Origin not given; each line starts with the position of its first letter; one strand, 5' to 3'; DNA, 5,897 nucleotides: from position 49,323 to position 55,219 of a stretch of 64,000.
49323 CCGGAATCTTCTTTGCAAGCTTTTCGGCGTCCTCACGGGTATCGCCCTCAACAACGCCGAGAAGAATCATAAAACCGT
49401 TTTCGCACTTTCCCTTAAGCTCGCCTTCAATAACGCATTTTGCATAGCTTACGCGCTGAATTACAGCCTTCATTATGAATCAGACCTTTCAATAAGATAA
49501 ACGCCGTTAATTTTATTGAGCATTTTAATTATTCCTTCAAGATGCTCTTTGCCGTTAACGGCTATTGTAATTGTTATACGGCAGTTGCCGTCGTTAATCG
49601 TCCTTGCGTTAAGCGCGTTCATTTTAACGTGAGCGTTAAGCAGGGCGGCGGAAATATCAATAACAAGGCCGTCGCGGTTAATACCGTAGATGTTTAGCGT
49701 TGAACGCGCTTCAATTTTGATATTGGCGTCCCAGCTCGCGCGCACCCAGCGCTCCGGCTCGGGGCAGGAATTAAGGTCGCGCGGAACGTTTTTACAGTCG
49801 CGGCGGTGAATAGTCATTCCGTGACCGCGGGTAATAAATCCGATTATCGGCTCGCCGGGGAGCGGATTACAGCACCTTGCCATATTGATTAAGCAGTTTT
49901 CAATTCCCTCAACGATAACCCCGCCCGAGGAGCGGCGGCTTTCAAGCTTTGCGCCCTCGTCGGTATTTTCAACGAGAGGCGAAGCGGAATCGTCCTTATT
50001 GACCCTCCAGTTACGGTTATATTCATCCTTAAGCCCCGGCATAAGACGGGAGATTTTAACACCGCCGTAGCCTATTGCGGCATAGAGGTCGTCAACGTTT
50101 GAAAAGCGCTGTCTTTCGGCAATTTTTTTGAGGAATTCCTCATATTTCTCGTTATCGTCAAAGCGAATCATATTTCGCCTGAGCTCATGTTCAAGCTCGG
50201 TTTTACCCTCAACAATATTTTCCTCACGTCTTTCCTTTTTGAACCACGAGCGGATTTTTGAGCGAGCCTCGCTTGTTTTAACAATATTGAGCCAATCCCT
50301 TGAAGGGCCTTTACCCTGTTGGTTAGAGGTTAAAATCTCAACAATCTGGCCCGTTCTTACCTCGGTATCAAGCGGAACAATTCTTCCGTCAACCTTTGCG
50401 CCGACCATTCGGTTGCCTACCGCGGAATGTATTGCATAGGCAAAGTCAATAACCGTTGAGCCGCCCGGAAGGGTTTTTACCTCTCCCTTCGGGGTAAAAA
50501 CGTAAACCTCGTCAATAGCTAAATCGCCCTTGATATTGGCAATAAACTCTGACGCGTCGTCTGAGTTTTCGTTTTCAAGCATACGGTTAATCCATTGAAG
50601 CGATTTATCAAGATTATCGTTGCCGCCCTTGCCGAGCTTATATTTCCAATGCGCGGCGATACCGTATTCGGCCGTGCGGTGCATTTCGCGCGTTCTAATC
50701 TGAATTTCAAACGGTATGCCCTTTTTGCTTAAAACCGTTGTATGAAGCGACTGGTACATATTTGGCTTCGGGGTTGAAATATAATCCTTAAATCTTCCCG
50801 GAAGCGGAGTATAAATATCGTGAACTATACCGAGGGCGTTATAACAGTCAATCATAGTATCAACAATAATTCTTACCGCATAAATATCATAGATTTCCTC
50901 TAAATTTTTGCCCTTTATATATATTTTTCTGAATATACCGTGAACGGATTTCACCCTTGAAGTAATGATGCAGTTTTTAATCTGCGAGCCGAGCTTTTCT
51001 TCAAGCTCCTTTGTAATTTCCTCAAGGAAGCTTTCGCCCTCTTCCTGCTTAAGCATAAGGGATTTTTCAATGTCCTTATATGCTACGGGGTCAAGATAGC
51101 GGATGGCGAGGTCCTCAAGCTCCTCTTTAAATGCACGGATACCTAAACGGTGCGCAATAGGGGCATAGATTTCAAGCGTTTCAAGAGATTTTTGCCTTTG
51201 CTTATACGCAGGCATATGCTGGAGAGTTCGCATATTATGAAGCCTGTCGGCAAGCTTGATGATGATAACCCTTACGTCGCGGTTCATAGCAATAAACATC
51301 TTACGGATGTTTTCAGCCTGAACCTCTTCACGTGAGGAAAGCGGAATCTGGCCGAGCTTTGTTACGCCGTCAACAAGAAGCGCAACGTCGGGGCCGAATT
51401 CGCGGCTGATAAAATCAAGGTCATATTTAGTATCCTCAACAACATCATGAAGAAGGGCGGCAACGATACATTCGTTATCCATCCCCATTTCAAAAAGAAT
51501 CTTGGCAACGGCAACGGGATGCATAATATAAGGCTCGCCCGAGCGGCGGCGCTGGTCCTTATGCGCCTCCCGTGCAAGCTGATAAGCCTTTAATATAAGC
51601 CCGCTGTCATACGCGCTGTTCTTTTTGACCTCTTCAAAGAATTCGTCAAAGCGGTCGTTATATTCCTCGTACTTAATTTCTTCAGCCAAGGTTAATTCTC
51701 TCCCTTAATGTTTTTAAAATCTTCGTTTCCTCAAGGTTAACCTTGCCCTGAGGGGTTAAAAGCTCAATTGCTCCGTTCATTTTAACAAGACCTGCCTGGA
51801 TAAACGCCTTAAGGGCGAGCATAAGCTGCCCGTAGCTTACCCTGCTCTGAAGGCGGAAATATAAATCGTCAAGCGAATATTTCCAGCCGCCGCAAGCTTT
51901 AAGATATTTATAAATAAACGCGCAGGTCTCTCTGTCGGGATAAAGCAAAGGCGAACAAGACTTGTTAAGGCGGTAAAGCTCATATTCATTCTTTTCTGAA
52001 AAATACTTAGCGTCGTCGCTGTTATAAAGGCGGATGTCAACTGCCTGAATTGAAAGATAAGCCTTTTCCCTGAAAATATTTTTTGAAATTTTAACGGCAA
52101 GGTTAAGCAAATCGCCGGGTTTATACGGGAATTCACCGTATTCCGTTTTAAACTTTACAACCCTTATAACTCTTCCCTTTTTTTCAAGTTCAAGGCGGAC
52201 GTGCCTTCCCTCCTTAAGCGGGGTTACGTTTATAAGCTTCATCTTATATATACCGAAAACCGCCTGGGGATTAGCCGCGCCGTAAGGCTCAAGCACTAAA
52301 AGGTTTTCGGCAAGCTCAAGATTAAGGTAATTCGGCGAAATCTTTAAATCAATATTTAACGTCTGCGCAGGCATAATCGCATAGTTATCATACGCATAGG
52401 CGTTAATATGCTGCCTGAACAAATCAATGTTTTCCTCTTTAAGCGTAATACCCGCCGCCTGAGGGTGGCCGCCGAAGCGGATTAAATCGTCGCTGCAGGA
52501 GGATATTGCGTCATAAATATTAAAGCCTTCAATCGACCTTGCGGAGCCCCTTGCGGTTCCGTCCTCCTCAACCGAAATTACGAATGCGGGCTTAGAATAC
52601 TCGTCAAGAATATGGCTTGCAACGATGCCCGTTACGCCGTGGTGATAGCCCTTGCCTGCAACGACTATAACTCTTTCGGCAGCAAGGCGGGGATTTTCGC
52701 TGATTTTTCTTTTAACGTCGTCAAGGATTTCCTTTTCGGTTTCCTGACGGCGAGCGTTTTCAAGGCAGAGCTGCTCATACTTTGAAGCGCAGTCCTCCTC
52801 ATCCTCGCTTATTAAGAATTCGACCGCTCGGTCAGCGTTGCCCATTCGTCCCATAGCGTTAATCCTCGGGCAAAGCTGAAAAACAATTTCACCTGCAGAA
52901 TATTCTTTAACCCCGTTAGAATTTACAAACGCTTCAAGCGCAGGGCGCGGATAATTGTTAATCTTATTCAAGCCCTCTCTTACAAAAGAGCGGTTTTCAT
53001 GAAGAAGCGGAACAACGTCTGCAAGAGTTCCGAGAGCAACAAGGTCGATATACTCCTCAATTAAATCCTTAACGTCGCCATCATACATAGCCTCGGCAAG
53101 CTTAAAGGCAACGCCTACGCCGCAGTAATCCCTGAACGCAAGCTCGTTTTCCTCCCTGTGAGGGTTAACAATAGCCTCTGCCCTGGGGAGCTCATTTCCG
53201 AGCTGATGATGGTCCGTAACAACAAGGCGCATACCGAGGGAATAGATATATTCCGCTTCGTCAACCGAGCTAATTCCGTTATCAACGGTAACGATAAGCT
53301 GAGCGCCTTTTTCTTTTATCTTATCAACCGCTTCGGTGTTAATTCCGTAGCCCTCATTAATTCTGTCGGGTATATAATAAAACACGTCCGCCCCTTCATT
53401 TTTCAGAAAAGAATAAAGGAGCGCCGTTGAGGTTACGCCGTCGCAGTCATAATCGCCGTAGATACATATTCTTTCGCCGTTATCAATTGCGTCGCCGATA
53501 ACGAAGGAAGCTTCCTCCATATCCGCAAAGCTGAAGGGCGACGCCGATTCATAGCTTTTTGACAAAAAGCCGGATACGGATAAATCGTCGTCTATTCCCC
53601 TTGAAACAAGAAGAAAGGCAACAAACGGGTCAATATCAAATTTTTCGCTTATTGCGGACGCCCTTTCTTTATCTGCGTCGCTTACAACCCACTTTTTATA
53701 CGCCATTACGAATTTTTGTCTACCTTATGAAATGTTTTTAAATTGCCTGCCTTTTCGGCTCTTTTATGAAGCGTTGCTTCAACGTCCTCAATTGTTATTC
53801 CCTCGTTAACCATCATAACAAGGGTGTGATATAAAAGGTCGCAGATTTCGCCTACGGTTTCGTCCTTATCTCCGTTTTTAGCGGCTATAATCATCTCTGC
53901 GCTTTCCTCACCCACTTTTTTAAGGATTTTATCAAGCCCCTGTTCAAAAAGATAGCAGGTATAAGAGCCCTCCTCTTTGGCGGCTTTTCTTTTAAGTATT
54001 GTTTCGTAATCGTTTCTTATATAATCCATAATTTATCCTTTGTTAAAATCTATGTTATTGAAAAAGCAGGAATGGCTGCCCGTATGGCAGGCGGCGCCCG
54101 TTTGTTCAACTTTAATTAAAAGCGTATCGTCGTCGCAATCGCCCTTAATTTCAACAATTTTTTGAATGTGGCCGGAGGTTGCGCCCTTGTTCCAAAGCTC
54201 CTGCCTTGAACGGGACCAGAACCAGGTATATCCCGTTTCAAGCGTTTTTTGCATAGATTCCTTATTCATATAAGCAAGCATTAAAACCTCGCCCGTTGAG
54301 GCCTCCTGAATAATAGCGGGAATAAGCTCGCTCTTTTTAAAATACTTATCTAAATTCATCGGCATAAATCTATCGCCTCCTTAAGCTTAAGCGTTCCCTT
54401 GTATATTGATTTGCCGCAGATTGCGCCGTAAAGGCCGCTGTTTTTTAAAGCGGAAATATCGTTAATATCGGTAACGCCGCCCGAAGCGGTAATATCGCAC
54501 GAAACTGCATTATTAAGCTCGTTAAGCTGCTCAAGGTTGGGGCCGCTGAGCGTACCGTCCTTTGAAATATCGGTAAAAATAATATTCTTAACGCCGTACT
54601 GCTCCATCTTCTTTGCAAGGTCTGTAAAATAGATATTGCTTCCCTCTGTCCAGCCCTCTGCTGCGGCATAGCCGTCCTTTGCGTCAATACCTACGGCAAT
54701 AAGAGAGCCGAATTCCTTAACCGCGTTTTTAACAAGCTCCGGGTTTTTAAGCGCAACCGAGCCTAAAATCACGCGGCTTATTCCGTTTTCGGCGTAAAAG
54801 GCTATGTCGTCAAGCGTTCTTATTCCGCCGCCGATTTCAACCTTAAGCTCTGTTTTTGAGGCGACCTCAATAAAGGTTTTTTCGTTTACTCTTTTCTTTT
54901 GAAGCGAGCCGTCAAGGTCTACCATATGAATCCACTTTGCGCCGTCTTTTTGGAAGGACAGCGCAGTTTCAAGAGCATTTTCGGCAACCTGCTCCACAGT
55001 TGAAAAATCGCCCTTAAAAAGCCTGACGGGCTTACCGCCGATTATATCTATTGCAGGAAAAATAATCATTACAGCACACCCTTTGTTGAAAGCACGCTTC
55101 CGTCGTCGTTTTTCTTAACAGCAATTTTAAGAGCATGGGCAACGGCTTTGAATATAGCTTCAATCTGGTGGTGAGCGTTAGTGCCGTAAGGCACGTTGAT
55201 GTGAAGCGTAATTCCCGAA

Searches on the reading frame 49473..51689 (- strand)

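Call 24: search_protein_families(library=pfam, proteins=[window:49473-51689:-], max_evalue=0.00001)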
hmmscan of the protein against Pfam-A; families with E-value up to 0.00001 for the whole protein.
window:49473-51689:- (738 aa): 6 families
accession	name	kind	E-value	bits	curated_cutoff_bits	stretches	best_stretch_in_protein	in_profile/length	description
PF13328.12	HD_4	-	2.6e-50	170.6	27.2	1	35-184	1-155/156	HD domain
PF04607.23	RelA_SpoT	-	2e-41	141.2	27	1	244-353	1-111/113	Region found in RelA / SpoT proteins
PF02824.27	TGS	-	1.6e-21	76.5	22.2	1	395-454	1-60/60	TGS domain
PF01966.28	HD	-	3.5e-14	53.5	22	1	55-153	2-116/116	HD domain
PF13291.12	ACT_4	-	2.6e-13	50.9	27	1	664-735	8-80/80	ACT domain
PF19296.4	RelA_AH_RIS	-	5e-10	40.2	23.8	1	468-629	2-169/185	RelA/SpoT, AH and RIS domains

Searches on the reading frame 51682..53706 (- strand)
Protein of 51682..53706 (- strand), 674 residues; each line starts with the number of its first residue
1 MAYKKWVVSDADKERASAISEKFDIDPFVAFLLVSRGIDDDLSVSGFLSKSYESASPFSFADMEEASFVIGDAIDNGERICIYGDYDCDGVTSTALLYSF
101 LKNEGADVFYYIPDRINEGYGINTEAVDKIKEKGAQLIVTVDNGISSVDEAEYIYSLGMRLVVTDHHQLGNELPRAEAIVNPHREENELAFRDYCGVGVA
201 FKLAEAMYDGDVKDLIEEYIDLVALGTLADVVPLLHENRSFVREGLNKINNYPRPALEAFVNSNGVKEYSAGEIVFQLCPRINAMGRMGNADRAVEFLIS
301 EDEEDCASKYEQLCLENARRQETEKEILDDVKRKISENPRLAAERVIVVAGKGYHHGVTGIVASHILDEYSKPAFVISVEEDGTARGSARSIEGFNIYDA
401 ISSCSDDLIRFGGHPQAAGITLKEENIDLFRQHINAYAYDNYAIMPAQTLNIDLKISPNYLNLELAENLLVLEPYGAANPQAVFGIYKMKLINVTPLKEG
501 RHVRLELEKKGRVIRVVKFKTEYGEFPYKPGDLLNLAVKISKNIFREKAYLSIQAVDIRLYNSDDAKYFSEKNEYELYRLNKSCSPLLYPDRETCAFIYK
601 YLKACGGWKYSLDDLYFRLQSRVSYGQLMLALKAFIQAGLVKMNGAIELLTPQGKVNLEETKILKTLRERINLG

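Call 24: search_protein_families(library=pfam, proteins=[window:51682-53706:-], max_evalue=0.00001)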
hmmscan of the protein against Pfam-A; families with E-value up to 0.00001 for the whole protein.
window:51682-53706:- (674 aa): 3 families
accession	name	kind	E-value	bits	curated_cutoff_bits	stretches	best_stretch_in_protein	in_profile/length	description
PF01368.27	DHH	-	4.2e-32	111.5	28.1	1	79-227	1-125/125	DHH family, N-terminal domain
PF17768.7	RecJ_OB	-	1.2e-18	67.5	27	1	452-557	1-107/107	RecJ OB domain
PF02272.25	DHHA1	-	1.3e-17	64.5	25.9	1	345-438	3-100/102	DHHA1 domain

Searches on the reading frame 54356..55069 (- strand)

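Call 55: search_protein_families(library=pfam, proteins=[window:54356-55069:-], max_evalue=0.00001)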
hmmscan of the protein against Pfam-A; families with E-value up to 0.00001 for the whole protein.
window:54356-55069:- (237 aa): 1 family
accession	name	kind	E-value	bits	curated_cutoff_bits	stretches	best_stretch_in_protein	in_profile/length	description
PF00977.27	His_biosynth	-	1.4e-74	250.8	23.6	1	3-227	2-227/228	Histidine biosynthesis protein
